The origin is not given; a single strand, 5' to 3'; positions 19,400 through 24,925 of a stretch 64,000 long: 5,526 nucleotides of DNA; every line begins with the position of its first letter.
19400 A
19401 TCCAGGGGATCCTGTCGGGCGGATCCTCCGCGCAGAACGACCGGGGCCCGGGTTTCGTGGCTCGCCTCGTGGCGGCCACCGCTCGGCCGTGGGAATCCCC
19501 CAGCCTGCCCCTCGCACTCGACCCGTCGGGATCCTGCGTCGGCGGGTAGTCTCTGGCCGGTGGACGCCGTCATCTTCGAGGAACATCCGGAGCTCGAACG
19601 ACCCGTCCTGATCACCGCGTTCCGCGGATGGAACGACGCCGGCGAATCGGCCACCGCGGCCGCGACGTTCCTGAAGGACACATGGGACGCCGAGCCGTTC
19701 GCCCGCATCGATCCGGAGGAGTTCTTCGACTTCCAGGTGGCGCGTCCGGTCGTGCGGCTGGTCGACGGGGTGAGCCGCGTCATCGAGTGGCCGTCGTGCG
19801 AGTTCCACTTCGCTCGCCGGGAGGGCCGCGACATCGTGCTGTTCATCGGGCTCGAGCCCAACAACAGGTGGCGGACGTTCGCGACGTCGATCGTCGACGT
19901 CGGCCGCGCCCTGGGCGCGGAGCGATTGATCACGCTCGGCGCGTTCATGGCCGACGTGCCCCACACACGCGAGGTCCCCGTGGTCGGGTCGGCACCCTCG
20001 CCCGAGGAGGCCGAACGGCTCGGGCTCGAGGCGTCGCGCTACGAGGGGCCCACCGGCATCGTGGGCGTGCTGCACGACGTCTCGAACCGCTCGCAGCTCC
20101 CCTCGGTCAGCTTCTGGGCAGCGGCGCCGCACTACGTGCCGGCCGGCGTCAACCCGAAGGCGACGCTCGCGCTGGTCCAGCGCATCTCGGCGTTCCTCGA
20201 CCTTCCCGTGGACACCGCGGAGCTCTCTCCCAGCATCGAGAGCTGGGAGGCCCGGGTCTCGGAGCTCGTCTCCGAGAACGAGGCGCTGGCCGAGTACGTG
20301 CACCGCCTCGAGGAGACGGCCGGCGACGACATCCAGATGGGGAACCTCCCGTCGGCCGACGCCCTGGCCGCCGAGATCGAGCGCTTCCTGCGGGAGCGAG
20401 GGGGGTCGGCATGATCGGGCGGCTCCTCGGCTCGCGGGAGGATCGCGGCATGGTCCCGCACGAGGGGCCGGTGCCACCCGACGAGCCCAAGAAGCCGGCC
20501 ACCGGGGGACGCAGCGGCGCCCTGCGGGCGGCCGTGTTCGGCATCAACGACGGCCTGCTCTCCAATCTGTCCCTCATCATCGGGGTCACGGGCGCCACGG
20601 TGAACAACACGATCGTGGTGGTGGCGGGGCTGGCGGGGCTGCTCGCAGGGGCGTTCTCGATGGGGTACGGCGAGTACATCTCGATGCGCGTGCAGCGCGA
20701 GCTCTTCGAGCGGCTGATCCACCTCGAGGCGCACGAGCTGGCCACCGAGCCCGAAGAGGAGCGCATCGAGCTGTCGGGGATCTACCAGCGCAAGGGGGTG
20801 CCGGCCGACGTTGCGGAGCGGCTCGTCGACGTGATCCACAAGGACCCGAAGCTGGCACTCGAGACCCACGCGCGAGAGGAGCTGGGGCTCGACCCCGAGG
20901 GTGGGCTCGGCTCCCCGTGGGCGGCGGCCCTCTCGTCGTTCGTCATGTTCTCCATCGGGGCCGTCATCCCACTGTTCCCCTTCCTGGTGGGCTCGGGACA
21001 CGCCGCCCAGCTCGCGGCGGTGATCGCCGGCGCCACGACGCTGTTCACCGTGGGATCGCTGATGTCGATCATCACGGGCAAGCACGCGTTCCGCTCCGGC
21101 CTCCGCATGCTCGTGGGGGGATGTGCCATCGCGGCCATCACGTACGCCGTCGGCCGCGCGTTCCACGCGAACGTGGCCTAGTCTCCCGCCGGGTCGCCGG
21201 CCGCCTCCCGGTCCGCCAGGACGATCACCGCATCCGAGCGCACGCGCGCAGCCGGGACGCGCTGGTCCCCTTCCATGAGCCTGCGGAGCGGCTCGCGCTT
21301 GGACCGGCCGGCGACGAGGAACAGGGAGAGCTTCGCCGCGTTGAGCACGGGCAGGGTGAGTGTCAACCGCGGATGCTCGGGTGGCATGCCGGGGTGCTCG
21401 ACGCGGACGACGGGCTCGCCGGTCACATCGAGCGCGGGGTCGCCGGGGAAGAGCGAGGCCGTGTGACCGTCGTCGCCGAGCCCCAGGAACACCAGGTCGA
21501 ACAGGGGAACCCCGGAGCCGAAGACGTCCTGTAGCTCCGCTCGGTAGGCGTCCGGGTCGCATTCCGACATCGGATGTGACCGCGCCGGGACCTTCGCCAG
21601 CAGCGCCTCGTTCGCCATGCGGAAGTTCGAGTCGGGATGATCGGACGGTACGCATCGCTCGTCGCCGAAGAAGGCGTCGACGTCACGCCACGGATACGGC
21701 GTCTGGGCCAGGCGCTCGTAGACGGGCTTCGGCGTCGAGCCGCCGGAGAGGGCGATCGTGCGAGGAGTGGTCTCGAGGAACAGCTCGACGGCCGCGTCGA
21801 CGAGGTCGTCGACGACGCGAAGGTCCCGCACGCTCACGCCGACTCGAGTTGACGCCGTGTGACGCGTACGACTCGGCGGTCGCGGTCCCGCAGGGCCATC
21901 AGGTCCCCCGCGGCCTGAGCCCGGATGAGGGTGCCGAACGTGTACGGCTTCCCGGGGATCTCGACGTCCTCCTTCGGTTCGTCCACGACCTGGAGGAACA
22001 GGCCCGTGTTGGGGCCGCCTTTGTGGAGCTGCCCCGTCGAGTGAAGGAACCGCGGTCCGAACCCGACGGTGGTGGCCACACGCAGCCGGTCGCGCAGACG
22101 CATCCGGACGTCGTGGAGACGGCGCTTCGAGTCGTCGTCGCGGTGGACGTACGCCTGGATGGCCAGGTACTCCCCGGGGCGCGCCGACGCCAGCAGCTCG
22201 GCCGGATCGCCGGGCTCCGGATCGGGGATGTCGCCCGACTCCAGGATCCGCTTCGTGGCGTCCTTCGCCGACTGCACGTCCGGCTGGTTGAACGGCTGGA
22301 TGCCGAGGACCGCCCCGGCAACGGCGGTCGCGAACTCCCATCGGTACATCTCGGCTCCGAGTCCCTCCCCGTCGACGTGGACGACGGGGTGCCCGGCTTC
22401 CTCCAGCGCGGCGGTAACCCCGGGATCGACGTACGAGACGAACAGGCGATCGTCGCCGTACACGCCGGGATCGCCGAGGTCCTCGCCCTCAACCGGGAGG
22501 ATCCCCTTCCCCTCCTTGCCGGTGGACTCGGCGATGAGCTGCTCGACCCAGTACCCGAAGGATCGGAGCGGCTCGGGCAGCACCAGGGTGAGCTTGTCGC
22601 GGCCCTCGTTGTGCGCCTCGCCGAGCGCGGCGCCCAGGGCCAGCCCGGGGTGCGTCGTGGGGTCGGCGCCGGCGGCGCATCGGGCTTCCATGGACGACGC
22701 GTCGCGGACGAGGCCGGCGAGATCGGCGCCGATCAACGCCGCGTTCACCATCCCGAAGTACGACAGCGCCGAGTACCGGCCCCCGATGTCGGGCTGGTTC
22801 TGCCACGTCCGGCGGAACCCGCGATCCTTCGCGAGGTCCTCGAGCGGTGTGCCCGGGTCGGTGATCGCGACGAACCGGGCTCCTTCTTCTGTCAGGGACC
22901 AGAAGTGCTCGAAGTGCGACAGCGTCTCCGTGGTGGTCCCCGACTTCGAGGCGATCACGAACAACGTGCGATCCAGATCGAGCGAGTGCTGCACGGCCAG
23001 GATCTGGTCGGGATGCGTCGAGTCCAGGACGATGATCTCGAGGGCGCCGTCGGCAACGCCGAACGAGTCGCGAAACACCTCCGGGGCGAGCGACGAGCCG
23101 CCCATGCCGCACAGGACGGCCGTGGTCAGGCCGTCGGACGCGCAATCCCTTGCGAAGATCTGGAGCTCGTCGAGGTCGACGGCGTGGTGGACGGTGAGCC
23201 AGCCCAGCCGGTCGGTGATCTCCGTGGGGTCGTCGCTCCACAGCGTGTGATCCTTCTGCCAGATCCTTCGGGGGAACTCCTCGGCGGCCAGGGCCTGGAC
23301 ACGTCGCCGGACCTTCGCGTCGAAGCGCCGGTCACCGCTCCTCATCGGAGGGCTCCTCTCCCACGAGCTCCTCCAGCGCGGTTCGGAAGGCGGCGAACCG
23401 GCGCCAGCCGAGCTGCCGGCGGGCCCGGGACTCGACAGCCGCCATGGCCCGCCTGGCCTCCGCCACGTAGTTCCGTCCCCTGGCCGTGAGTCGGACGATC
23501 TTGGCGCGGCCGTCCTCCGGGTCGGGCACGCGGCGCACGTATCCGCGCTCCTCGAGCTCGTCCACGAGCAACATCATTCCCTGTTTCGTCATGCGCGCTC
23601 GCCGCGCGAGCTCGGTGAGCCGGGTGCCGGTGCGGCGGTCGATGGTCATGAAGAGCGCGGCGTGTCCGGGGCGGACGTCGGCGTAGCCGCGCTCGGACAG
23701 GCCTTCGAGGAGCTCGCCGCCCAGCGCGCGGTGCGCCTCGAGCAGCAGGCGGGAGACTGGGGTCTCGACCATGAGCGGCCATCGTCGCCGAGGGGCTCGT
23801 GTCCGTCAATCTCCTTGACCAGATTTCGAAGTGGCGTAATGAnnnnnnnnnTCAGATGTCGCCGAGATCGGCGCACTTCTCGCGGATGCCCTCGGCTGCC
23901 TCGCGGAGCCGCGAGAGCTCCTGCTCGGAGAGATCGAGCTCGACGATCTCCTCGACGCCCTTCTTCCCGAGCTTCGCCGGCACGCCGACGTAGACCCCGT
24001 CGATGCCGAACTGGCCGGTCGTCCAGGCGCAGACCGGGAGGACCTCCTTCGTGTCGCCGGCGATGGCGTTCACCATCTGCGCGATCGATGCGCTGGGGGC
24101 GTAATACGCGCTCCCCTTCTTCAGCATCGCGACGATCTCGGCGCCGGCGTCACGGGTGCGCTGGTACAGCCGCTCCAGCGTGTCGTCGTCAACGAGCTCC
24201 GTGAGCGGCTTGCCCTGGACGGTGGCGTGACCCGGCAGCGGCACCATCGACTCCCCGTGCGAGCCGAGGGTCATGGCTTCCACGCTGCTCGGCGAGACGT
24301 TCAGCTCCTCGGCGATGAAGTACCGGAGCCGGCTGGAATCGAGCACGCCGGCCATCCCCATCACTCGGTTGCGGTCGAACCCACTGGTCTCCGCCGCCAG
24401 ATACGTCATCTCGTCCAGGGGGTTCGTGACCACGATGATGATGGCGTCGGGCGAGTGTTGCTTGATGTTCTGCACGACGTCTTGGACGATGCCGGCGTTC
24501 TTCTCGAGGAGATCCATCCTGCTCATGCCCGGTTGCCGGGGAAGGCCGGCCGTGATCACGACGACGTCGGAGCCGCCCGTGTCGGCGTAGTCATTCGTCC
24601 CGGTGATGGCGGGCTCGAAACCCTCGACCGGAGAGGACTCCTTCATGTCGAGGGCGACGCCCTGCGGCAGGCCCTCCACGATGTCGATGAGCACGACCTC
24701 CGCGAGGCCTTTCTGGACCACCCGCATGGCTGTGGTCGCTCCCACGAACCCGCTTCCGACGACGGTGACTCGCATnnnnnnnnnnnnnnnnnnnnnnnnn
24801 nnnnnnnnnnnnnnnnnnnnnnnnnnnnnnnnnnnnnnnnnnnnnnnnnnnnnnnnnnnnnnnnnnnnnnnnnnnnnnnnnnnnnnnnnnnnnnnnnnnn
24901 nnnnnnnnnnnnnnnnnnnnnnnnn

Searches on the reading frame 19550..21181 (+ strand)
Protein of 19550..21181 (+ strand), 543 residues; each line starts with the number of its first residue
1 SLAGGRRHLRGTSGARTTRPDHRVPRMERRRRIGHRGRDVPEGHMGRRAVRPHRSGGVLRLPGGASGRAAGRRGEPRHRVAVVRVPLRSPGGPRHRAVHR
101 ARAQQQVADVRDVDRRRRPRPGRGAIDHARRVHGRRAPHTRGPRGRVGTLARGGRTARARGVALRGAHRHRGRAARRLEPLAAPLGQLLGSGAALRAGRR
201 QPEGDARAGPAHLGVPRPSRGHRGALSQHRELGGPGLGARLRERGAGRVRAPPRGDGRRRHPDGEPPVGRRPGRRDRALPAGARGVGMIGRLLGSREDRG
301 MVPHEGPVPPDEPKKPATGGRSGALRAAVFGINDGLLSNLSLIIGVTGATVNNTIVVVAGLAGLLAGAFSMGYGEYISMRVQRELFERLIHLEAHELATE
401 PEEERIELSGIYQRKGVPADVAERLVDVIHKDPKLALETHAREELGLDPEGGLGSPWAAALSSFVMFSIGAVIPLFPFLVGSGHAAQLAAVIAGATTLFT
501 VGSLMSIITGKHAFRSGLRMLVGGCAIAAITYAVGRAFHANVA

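Call 59: search_protein_families(library=pfam, proteins=[window:19550-21181:+], max_evalue=0.00001)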
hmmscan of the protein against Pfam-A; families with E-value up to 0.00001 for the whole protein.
window:19550-21181:+ (543 aa): 1 family
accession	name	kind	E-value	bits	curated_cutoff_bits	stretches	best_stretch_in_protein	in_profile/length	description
PF01988.24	VIT1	-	2e-64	217.8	28.1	1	325-536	1-214/214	VIT family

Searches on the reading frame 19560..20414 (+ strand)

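Call 59: search_protein_families(library=pfam, proteins=[window:19560-20414:+], max_evalue=0.00001)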
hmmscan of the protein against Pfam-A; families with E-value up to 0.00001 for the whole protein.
window:19560-20414:+ (284 aa): 1 family
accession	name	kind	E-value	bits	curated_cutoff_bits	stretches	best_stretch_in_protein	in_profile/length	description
PF09754.15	PAC2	-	4.5e-56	190.5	25.8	1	20-237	1-215/215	PAC2 family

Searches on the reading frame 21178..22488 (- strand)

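Call 59: search_protein_families(library=pfam, proteins=[window:21178-22488:-], max_evalue=0.00001)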
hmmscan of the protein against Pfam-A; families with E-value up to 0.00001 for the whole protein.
window:21178-22488:- (436 aa): 1 family
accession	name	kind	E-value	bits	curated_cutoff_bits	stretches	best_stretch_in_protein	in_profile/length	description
PF01182.26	Glucosamine_iso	-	1.4e-57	195.6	27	1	225-418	10-218/225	Glucosamine-6-phosphate isomerases/6-phosphogluconolactonase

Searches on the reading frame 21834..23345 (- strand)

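Call 59: search_protein_families(library=pfam, proteins=[window:21834-23345:-], max_evalue=0.00001)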
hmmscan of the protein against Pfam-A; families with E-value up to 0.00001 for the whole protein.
window:21834-23345:- (503 aa): 1 family
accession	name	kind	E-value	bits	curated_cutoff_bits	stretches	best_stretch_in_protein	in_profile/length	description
PF00342.24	PGI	-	4.2e-14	52.5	22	1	72-278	95-309/486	Phosphoglucose isomerase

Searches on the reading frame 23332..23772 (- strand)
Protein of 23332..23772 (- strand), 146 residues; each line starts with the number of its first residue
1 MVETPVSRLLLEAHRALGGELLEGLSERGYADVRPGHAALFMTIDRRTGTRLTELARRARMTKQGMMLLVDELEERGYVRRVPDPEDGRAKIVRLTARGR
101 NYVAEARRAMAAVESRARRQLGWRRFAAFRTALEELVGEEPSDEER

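Call 59: search_protein_families(library=pfam, proteins=[window:23332-23772:-], max_evalue=0.00001)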
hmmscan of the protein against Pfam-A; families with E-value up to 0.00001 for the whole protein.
window:23332-23772:- (146 aa): 3 families
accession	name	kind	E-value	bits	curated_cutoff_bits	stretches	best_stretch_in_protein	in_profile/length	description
PF12802.13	MarR_2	-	3.5e-12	46.8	27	1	35-90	5-61/61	MarR family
PF01047.28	MarR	-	3.5e-09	36.8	24.6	1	41-90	9-58/59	MarR family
PF13463.12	HTH_27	-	4.7e-07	30.4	22.2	1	37-99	5-68/68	Winged helix DNA-binding domain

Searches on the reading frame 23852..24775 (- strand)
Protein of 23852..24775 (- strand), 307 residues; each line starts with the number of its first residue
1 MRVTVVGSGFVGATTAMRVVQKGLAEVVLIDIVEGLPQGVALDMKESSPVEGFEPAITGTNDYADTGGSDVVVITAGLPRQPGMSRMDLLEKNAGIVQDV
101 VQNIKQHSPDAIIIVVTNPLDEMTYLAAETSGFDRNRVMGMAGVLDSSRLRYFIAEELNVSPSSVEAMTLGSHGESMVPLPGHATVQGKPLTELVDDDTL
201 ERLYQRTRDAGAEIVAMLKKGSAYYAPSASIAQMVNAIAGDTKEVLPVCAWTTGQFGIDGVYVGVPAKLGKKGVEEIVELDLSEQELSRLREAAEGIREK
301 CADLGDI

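Call 59: search_protein_families(library=pfam, proteins=[window:23852-24775:-], max_evalue=0.00001)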
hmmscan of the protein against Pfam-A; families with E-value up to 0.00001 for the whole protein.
window:23852-24775:- (307 aa): 3 families
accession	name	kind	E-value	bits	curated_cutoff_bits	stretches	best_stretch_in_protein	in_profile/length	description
PF00056.29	Ldh_1_N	-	2.9e-42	144.5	27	1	1-140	1-141/141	lactate/malate dehydrogenase, NAD binding domain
PF02866.23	Ldh_1_C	-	2.3e-32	112.8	22.6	1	145-299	3-165/174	lactate/malate dehydrogenase, alpha/beta C-terminal domain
PF03721.20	UDPG_MGDP_dh_N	-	9.5e-06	25.7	27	0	1-116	1-119/187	UDP-glucose/GDP-mannose dehydrogenase family, NAD binding domain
